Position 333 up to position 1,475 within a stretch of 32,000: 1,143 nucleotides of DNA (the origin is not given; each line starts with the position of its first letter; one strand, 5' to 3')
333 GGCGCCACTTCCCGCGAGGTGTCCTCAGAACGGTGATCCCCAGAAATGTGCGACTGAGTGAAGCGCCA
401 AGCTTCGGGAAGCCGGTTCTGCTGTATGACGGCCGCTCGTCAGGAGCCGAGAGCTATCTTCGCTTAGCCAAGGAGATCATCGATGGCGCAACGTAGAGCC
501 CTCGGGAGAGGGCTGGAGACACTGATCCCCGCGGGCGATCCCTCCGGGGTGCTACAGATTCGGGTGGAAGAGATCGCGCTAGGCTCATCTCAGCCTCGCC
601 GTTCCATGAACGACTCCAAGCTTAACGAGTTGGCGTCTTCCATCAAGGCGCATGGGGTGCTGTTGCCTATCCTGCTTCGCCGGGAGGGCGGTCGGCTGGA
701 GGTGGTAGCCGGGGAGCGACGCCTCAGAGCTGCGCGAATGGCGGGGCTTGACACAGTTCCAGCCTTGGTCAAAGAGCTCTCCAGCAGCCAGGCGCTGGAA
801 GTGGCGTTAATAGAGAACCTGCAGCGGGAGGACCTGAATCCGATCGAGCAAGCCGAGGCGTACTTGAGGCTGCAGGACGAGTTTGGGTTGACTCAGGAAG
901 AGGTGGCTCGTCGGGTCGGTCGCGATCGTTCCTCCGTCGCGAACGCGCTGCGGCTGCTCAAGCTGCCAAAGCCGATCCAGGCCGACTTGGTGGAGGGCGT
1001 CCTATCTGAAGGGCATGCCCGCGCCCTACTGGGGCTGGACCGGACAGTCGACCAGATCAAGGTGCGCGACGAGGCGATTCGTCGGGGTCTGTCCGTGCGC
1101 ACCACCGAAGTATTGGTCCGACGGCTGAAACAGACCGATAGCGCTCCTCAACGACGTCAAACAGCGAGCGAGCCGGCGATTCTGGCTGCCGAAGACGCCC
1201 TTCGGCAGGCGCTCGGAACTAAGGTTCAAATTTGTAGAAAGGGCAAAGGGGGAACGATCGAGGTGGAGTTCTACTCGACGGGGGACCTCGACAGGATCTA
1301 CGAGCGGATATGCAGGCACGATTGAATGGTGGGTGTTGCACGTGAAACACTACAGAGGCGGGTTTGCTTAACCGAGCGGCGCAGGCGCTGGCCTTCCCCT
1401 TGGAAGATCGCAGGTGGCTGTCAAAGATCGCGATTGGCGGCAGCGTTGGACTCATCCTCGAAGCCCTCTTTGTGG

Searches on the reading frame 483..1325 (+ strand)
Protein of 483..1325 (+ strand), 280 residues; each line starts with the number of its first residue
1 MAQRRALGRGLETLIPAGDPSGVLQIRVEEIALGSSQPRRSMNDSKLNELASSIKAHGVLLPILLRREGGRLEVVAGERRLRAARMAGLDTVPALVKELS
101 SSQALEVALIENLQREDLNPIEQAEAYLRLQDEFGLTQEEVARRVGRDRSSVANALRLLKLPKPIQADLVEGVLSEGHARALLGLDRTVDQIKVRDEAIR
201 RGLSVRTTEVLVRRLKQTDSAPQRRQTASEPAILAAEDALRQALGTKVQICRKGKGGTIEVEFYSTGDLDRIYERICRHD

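Call 36: find_encoding_contigs(protein=window:483-1325:+, flank=10000, max_places=3)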
Protein window:483-1325:+ (280 aa): 14 contigs read that carry it; 3 places shown.
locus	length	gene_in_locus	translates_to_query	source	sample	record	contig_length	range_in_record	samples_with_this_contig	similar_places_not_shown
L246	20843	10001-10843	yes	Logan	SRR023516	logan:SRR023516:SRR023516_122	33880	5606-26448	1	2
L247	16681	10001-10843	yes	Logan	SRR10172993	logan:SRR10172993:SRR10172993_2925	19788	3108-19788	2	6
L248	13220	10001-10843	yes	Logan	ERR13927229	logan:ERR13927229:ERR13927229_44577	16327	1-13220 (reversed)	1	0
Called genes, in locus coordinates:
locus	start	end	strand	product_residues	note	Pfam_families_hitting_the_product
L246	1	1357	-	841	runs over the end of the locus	PF00521:DNA_topoisoIV, PF03989:DNA_gyraseA_C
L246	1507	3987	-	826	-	PF02518:HATPase_c, PF00204:DNA_gyraseB, PF01751:Toprim, PF21249:GyrB_hook, PF00986:DNA_gyraseB_C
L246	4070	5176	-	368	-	PF00712:DNA_pol3_beta, PF02767:DNA_pol3_beta_2, PF02768:DNA_pol3_beta_3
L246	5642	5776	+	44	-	PF00468:Ribosomal_L34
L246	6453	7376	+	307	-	PF14849:YidC_periplas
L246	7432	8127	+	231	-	PF02096:60KD_IMP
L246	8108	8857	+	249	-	PF02527:GidB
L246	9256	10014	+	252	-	PF00142:Fer4_NifH (faint), PF01656:CbiA, PF02374:ArsA_ATPase (weak), PF06564:CBP_BcsQ, PF09140:MipZ, PF10609:ParA, PF13614:AAA_31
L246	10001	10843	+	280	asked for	PF02195:ParB_N, PF17762:HTH_ParB, PF23552:ParB_C (weak)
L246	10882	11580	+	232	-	PF13197:DUF4013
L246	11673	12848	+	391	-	PF00155:Aminotran_1_2, PF00266:Aminotran_5, PF01212:Beta_elim_lyase (weak), PF01041:DegT_DnrJ_EryC1 (weak)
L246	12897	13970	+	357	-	PF03054:tRNA_Me_trans, PF20259:tRNA_Me_trans_M, PF20258:tRNA_Me_trans_C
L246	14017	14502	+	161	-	PF03899:ATP-synt_I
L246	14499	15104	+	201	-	PF00430:ATP-synt_B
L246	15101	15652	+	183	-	PF00213:OSCP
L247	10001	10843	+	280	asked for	PF02195:ParB_N, PF17762:HTH_ParB, PF23552:ParB_C (weak)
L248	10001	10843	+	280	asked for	PF02195:ParB_N, PF17762:HTH_ParB, PF23552:ParB_C (weak)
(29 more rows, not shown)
